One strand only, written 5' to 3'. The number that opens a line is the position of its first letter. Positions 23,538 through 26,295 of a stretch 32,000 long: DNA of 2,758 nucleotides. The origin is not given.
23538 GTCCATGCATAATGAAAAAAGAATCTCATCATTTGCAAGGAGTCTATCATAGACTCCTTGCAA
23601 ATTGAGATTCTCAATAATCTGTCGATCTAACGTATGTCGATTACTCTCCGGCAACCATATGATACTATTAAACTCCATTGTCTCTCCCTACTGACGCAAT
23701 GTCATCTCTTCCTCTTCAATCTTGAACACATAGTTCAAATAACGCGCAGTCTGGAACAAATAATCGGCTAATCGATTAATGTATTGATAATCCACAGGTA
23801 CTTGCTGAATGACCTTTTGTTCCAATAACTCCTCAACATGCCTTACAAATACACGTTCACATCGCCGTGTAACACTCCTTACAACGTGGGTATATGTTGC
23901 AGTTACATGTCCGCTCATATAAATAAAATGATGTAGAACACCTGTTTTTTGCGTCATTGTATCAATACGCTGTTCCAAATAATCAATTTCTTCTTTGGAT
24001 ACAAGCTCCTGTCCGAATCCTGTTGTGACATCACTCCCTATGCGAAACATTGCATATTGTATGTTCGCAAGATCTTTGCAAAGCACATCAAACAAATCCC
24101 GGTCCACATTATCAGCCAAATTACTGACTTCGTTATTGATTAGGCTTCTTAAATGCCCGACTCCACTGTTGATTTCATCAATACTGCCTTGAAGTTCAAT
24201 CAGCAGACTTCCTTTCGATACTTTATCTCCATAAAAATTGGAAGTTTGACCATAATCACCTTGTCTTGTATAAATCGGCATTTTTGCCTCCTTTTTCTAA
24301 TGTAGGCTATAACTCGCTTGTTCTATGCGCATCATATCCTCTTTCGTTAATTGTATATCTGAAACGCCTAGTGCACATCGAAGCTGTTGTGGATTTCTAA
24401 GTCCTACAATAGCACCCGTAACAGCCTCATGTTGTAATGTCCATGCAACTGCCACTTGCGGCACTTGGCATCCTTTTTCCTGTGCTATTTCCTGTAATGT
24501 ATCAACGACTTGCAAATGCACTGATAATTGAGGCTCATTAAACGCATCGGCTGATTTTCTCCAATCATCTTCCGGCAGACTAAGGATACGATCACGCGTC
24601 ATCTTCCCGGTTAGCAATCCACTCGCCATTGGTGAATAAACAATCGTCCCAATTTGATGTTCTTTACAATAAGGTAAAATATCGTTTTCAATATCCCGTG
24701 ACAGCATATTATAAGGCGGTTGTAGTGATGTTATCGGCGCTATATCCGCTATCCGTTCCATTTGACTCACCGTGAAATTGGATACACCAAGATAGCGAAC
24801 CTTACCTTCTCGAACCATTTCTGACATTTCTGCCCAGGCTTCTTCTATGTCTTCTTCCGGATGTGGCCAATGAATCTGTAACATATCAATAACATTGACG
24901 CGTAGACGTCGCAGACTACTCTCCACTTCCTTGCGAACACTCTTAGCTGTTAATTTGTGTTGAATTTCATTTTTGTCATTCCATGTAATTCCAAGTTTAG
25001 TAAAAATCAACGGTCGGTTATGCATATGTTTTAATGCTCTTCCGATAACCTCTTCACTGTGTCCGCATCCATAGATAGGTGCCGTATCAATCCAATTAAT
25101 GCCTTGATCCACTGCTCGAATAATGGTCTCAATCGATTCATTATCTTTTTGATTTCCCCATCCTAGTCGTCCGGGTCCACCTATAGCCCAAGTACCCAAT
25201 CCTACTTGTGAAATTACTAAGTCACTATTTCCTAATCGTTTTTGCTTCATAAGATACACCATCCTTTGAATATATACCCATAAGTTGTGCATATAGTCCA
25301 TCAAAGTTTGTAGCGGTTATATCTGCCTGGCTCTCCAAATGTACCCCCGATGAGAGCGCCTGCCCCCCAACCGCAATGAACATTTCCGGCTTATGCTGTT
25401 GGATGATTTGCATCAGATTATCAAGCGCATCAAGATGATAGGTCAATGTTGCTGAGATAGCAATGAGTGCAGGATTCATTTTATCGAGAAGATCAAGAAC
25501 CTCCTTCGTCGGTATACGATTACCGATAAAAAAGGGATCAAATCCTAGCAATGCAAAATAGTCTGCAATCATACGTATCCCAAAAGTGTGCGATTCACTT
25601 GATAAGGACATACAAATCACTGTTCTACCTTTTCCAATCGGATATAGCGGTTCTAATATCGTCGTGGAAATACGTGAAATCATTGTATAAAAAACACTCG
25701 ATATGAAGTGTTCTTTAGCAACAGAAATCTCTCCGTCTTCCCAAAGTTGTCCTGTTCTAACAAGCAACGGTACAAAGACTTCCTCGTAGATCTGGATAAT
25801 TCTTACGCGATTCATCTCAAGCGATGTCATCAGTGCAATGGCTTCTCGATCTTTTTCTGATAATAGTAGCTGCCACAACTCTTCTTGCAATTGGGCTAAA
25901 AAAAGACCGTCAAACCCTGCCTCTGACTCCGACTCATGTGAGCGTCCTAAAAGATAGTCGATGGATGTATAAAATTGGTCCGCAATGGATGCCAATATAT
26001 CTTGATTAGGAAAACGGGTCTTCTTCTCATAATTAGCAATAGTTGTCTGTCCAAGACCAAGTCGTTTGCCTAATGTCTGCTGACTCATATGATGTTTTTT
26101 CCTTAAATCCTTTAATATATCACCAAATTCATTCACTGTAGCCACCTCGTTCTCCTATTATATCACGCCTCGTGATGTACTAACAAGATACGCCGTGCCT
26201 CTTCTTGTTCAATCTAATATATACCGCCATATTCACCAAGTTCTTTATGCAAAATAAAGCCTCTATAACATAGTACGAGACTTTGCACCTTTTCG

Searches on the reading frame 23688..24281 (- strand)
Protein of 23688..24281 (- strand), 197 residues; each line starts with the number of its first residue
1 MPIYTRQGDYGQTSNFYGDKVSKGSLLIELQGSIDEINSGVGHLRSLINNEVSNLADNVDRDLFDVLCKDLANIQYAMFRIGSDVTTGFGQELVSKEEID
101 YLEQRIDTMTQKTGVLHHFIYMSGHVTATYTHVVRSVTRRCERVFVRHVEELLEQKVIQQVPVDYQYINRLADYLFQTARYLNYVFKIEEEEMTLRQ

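Call 3: search_protein_families(library=pfam, proteins=[window:23688-24281:-], max_evalue=0.01)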
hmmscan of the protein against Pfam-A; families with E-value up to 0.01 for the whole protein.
window:23688-24281:- (197 aa): 1 family
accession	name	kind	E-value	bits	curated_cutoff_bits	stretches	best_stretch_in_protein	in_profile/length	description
PF01923.23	Cob_adeno_trans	-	7.1e-39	134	24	1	3-182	1-171/171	Cobalamin adenosyltransferase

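Call 4: search_protein_families(library=ncbifam, proteins=[window:23688-24281:-], max_evalue=0.01)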
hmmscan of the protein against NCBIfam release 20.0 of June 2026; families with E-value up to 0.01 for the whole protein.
window:23688-24281:- (197 aa): 2 families
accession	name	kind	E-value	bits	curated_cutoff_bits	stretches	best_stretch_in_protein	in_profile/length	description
TIGR00636.1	PduO_Nterm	equivalog_domain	1.7e-39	135.2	108.45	1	4-190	1-167/171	cob(I)yrinic acid a,c-diamide adenosyltransferase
NF041225.1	Cas_III-E_gRAMP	equivalog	0.0052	14.2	700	1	89-169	1211-1285/1636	type III-E CRISPR-associated gRAMP effector Cas7-11e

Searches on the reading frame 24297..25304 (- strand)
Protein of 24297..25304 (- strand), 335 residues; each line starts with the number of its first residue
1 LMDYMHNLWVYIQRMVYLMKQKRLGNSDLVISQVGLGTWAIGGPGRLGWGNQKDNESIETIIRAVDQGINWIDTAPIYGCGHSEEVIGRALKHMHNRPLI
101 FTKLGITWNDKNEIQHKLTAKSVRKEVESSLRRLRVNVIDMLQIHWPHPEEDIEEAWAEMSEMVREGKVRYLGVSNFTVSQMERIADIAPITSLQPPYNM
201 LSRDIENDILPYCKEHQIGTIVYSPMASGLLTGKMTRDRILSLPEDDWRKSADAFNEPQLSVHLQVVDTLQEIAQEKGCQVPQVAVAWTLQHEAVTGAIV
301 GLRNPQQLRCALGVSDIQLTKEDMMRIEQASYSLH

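Call 3: search_protein_families(library=pfam, proteins=[window:24297-25304:-], max_evalue=0.01)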
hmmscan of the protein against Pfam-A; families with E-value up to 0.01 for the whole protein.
window:24297-25304:- (335 aa): 1 family
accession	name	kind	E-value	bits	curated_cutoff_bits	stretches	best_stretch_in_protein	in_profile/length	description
PF00248.27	Aldo_ket_red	-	1.4e-82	277.5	24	1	34-330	2-289/291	Aldo/keto reductase family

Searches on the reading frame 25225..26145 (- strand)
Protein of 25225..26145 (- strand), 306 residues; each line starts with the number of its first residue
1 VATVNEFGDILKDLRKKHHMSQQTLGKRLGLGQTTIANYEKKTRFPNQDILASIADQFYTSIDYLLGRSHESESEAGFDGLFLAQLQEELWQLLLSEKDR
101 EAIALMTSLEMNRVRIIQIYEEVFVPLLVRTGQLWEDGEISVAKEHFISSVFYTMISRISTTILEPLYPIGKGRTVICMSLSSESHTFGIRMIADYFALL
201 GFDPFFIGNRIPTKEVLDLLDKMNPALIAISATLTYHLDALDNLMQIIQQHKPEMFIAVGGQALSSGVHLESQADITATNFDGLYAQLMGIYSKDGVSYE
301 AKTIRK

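Call 3: search_protein_families(library=pfam, proteins=[window:25225-26145:-], max_evalue=0.01)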
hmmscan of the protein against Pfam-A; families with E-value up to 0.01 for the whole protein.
window:25225-26145:- (306 aa): 7 families
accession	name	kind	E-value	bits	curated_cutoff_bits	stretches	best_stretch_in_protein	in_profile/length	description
PF02310.24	B12-binding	-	8.8e-13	48.6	32.1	1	175-265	2-92/121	B12 binding domain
PF01381.28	HTH_3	-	1.8e-10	41.1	23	1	11-65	1-55/55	Helix-turn-helix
PF02607.22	B12-binding_2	-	6e-10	39.6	23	1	87-157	2-71/74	B12 binding domain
PF12844.13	HTH_19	-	5.7e-07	29.8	30.2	1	11-66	4-59/64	Helix-turn-helix domain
PF13560.12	HTH_31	-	6.1e-06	26.9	27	1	6-56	1-52/64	Helix-turn-helix domain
PF07022.19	Phage_CI_repr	-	6.4e-05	23.7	22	1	21-67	14-59/65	Bacteriophage CI repressor helix-turn-helix domain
PF18024.7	HTH_50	-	0.0014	18.7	27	1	18-38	22-42/50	Helix-turn-helix domain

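Call 29: search_solved_structures(query=window:25225-26145:-, max_evalue=0.01, show_alignments=2)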
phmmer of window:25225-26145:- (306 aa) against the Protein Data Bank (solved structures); distinct sequences matched with E-value up to 0.01: 20.
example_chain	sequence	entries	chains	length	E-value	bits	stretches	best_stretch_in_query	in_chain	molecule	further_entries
8jbs_A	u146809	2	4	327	7e-11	45.4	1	84-264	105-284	Putative cobalamin binding protein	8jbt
4jgi_A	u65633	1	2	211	3.3e-07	33.4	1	124-281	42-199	Putative uncharacterized protein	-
5c8a_A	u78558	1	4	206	3.6e-07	33.3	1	119-261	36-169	Light-dependent transcriptional regulator CarH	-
8j2x_A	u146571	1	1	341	3.9e-07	33.2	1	83-246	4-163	Cobalamin-binding protein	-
8c31_A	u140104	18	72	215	4e-07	33.1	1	119-261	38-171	Probable transcriptional regulator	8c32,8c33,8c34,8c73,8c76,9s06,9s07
8j2w_A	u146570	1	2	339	4e-07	33.1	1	84-246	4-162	Cobalamin-binding protein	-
8c35_A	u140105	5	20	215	5.6e-07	32.7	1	119-261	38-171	Probable transcriptional regulator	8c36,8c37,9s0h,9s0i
3whp_A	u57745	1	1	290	8e-07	32.1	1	119-260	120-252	Probable transcriptional regulator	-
5c8d_A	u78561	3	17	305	8.6e-07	32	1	119-260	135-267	Light-dependent transcriptional regulator CarH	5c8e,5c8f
7t8i_A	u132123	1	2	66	9.3e-07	31.9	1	7-68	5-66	Phage element (ICEBs1)transcriptional regulator (Xre family)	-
8j2y_A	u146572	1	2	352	2e-06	30.8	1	100-265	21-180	GGDEF domain-containing protein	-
9iaq_A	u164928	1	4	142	0.00039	23.3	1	11-74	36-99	HTH cro/C1-type domain-containing protein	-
1adr_A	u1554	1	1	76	0.0011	21.9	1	7-67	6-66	P22 C2 REPRESSOR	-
2r1j_L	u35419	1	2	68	0.0013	21.6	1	7-66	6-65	Repressor protein C2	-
3jxb_C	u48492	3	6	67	0.0014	21.5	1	7-66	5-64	Repressor protein C2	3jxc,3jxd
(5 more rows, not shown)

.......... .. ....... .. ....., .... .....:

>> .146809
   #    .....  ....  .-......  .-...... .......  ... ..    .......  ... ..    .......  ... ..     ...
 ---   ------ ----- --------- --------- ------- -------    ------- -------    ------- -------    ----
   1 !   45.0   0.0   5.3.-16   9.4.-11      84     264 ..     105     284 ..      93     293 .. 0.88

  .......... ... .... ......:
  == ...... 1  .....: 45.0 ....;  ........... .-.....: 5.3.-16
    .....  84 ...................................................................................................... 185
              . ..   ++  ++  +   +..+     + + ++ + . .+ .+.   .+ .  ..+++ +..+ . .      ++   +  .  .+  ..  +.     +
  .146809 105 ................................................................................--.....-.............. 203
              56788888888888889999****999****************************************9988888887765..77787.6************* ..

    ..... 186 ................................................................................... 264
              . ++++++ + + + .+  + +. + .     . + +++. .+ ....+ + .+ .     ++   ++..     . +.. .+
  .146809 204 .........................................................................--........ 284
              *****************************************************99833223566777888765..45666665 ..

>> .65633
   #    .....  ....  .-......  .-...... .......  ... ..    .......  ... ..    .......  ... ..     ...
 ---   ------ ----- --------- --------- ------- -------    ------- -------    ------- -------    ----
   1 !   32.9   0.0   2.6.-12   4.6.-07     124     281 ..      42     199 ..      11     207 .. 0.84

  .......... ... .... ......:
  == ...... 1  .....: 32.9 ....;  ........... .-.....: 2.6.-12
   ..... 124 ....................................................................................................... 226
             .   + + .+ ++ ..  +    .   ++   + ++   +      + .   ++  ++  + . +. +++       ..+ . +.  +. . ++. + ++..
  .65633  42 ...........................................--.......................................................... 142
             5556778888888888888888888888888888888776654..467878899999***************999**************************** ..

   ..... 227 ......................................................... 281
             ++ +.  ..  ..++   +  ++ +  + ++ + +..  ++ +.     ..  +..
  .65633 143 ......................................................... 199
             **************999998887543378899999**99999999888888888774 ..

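Call 81: find_homologous_proteins(query=window:25225-26145:-, max_evalue=1e-8)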
Query window:25225-26145:- (306 aa): 27 proteins with E <= 1e-8 among 2273 candidates.
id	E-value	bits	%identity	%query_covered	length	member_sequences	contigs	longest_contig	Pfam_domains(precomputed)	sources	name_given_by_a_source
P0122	3.2e-197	672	100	100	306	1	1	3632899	PF12844.14,PF02607.23,PF01381.29,PF02310.25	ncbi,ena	-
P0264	2.2e-175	600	90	100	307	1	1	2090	PF12844.14,PF02607.23,PF01381.29,PF07022.20,PF02310.25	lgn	-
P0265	6.9e-68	247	44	92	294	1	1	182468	PF12844.14,PF02607.23,PF01381.29,PF13560.13,PF02310.25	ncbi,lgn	-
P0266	1.9e-64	236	44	94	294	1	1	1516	PF12844.14,PF02607.23,PF01381.29,PF13560.13,PF02310.25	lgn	-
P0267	2.1e-63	233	43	94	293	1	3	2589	PF12844.14,PF02607.23,PF01381.29,PF07022.20,PF13560.13,PF02310.25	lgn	-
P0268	1.2e-62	230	44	91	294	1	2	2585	PF12844.14,PF02607.23,PF01381.29,PF13560.13,PF02310.25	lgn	-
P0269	1.4e-62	230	46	91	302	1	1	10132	PF12844.14,PF02607.23,PF01381.29,PF02310.25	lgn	-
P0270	1.5e-62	230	44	95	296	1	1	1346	PF12844.14,PF02607.23,PF01381.29,PF13560.13,PF02310.25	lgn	-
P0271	1.3e-59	220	42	93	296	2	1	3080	PF12844.14,PF02607.23,PF01381.29,PF13560.13,PF02310.25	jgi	-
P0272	1.9e-59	220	43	91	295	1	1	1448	PF12844.14,PF02607.23,PF01381.29,PF02310.25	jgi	jgi:methanogenic corrinoid protein MtbC1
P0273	1.5e-58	217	44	92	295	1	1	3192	PF12844.14,PF02607.23,PF01381.29,PF13560.13,PF13443.13,PF02310.25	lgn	-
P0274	1.4e-57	214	39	91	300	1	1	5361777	PF12844.14,PF02607.23,PF01381.29,PF13560.13,PF13443.13,PF02310.25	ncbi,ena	-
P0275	1.7e-57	213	38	91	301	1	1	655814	PF12844.14,PF02607.23,PF01381.29,PF13560.13,PF13443.13,PF02310.25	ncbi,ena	-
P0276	8.0e-55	204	39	92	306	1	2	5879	PF12844.14,PF02607.23,PF01381.29,PF13560.13,PF02310.25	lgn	-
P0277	1.5e-52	197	41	91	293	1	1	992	PF12844.14,PF01381.29,PF13560.13,PF02310.25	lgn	-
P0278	3.6e-52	196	40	90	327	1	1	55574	PF12844.14,PF02607.23,PF01381.29,PF13560.13,PF02310.25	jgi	jgi:MerR family transcriptional regulator, light-induced transcriptional regulator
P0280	2.9e-50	190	41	87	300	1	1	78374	PF12844.14,PF02607.23,PF01381.29,PF13560.13,PF13443.13,PF02310.25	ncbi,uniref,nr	ncbi:cobalamin-dependent protein [Thermohalobacter berrensis]|uniref:XRE family transcriptional regu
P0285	2.3e-35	141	32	92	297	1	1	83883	PF12844.14,PF02607.23,PF01381.29,PF13560.13,PF02310.25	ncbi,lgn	-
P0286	4.9e-34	136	32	96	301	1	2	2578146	PF12844.14,PF02607.23,PF01381.29,PF13560.13,PF13443.13,PF02310.25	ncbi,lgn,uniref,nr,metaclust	ncbi:cobalamin-dependent protein [Halothermothrix orenii]|uniref:Helix-turn-helix domain protein n=1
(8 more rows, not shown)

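Call 82: find_encoding_contigs(protein=P0286, flank=7000, max_places=1)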
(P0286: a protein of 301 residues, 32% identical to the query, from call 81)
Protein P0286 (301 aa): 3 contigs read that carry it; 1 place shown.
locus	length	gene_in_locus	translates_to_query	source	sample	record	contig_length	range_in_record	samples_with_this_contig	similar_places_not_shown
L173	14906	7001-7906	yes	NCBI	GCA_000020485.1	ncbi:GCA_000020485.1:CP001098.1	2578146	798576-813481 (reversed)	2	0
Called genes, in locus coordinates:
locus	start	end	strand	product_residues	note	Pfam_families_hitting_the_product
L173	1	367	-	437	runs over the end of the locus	PF01134:GIDA, PF01266:DAO (faint)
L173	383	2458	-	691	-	PF01751:Toprim, PF01131:Topoisom_bac, PF01396:Zn_ribbon_Top1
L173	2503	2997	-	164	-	PF04361:DUF494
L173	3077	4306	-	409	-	PF02481:DNA_processg_A, PF18306:LDcluster4 (weak), PF17782:WHD_DprA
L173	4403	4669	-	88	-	PF07561:DUF1540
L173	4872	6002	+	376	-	PF00248:Aldo_ket_red, PF17179:Fer4_22 (faint), PF00037:Fer4 (faint), PF13187:Fer4_9, PF13484:Fer4_16 (faint), PF13534:Fer4_17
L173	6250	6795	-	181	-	PF10069:DICT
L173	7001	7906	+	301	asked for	PF01381:HTH_3, PF12844:HTH_19, PF13443:HTH_26 (weak), PF13560:HTH_31, PF02607:B12-binding_2, PF02310:B12-binding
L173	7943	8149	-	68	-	PF09855:Zn_ribbon_13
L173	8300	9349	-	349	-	PF00795:CN_hydrolase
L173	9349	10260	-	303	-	PF00795:CN_hydrolase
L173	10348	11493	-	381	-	PF03130:HEAT_PBS (faint), PF12717:Cnd1 (faint), PF02985:HEAT (faint), PF13646:HEAT_2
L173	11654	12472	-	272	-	PF02535:Zip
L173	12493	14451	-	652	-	PF17159:MASE3, PF00989:PAS, PF08448:PAS_4, PF13426:PAS_9, PF24820:Diguanyl_cycl_sensor (weak), PF08447:PAS_3, PF00512:HisKA, PF02518:HATPase_c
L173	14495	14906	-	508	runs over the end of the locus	PF05362:Lon_C (weak), PF13541:ChlI, PF00158:Sigma54_activat (weak), PF01078:Mg_chelatase, PF07728:AAA_5, PF00493:MCM (weak), PF13335:Mg_chelatase_C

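Call 83: find_encoding_contigs(protein=P0280, flank=7000, max_places=1)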
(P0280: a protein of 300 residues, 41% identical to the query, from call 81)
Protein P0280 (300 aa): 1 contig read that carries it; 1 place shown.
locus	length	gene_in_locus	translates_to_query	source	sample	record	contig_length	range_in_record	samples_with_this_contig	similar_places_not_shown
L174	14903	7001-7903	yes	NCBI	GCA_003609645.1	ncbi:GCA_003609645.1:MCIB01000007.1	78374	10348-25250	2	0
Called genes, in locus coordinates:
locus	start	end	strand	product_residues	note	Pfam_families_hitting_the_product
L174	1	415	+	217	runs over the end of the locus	PF00072:Response_reg, PF00196:GerE, PF08281:Sigma70_r4_2 (weak)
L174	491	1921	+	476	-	PF02127:Peptidase_M18, PF05343:Peptidase_M42 (faint)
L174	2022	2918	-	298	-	PF00126:HTH_1, PF03466:LysR_substrate, PF12849:PBP_like_2 (weak)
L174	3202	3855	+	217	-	PF14378:PAP2_3 (weak)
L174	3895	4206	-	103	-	PF06103:DUF948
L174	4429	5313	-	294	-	PF01476:LysM, PF23473:LysM3_LYK4_5, PF01476:LysM, PF13646:HEAT_2 (faint)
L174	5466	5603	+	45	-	PF11155:DUF2935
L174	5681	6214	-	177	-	PF10069:DICT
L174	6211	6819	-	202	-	PF12822:ECF_trnsprt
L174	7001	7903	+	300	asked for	PF01381:HTH_3, PF12844:HTH_19, PF13443:HTH_26 (weak), PF13560:HTH_31, PF02607:B12-binding_2, PF02310:B12-binding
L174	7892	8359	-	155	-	PF26347:YtrI_C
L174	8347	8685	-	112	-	PF14034:Spore_YtrH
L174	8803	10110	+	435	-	PF00930:DPPIV_N (faint), PF26549:Tricorn_N (faint), PF26550:Tricorn_2nd (weak)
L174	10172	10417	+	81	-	-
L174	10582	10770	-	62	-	-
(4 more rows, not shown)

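Call 84: find_encoding_contigs(protein=P0285, flank=7000, max_places=1)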
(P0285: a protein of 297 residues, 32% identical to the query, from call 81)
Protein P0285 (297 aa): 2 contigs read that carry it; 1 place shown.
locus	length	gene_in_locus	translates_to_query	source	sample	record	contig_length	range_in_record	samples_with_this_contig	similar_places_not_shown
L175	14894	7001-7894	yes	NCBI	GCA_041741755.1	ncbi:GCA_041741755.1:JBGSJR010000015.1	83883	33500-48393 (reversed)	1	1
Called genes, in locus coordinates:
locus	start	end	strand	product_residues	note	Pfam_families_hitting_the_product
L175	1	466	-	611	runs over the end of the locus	PF02743:dCache_1 (weak), PF00672:HAMP, PF06580:His_kinase, PF02518:HATPase_c (weak)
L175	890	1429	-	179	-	PF00583:Acetyltransf_1, PF13673:Acetyltransf_10, PF13508:Acetyltransf_7, PF08445:FR47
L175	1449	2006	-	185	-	PF13302:Acetyltransf_3, PF00583:Acetyltransf_1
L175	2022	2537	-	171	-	-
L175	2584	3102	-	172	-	-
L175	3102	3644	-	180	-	PF13302:Acetyltransf_3, PF00583:Acetyltransf_1 (weak)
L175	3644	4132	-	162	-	PF13420:Acetyltransf_4 (weak), PF00583:Acetyltransf_1, PF13673:Acetyltransf_10 (weak)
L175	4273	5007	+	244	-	PF00881:Nitroreductase, PF14512:TM1586_NiRdase (faint)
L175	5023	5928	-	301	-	PF23952:LRR_EndoS (faint), PF13855:LRR_8 (faint), PF12799:LRR_4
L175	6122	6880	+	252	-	-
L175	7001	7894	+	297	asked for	PF01381:HTH_3, PF12844:HTH_19, PF13560:HTH_31 (weak), PF02607:B12-binding_2, PF02310:B12-binding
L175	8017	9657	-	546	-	PF03606:DcuC, PF02667:SCFA_trans (weak)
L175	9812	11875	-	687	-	PF00158:Sigma54_activat, PF14532:Sigma54_activ_2, PF00004:AAA (faint), PF07724:AAA_2, PF07728:AAA_5 (weak), PF25601:AAA_lid_14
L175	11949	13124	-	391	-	PF07969:Amidohydro_3 (weak), PF01979:Amidohydro_1, PF07969:Amidohydro_3 (weak)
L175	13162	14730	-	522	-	PF00015:MCPsignal, PF00497:SBP_bac_3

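Call 85: find_encoding_contigs(protein=P0278, flank=7000, max_places=1)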
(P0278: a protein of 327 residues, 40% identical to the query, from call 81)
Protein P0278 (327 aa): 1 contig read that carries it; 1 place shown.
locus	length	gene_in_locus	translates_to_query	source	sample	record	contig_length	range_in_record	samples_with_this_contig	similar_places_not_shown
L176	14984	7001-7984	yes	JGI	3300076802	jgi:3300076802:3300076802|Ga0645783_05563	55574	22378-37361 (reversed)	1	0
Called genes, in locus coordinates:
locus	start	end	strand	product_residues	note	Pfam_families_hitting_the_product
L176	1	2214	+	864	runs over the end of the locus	PF00171:Aldedh, PF00465:Fe-ADH, PF13685:Fe-ADH_2 (weak), PF25137:ADH_Fe_C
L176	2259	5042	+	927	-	PF00330:Aconitase, PF00694:Aconitase_C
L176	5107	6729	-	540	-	PF00005:ABC_tran, PF02463:SMC_N (faint), PF13304:AAA_21 (faint), PF12848:ABC_tran_Xtn, PF00005:ABC_tran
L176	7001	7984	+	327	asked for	PF01381:HTH_3, PF12844:HTH_19, PF13560:HTH_31 (weak), PF02607:B12-binding_2 (weak), PF02310:B12-binding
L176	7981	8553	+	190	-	PF01923:Cob_adeno_trans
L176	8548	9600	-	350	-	PF01022:HTH_5, PF12840:HTH_20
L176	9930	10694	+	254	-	PF00561:Abhydrolase_1, PF12146:Hydrolase_4, PF12697:Abhydrolase_6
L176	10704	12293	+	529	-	PF08245:Mur_ligase_M, PF02875:Mur_ligase_C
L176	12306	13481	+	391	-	PF01820:Dala_Dala_lig_N, PF02786:CPSase_L_D2, PF02222:ATP-grasp (weak), PF07478:Dala_Dala_lig_C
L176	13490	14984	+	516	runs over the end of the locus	PF00370:FGGY_N, PF02782:FGGY_C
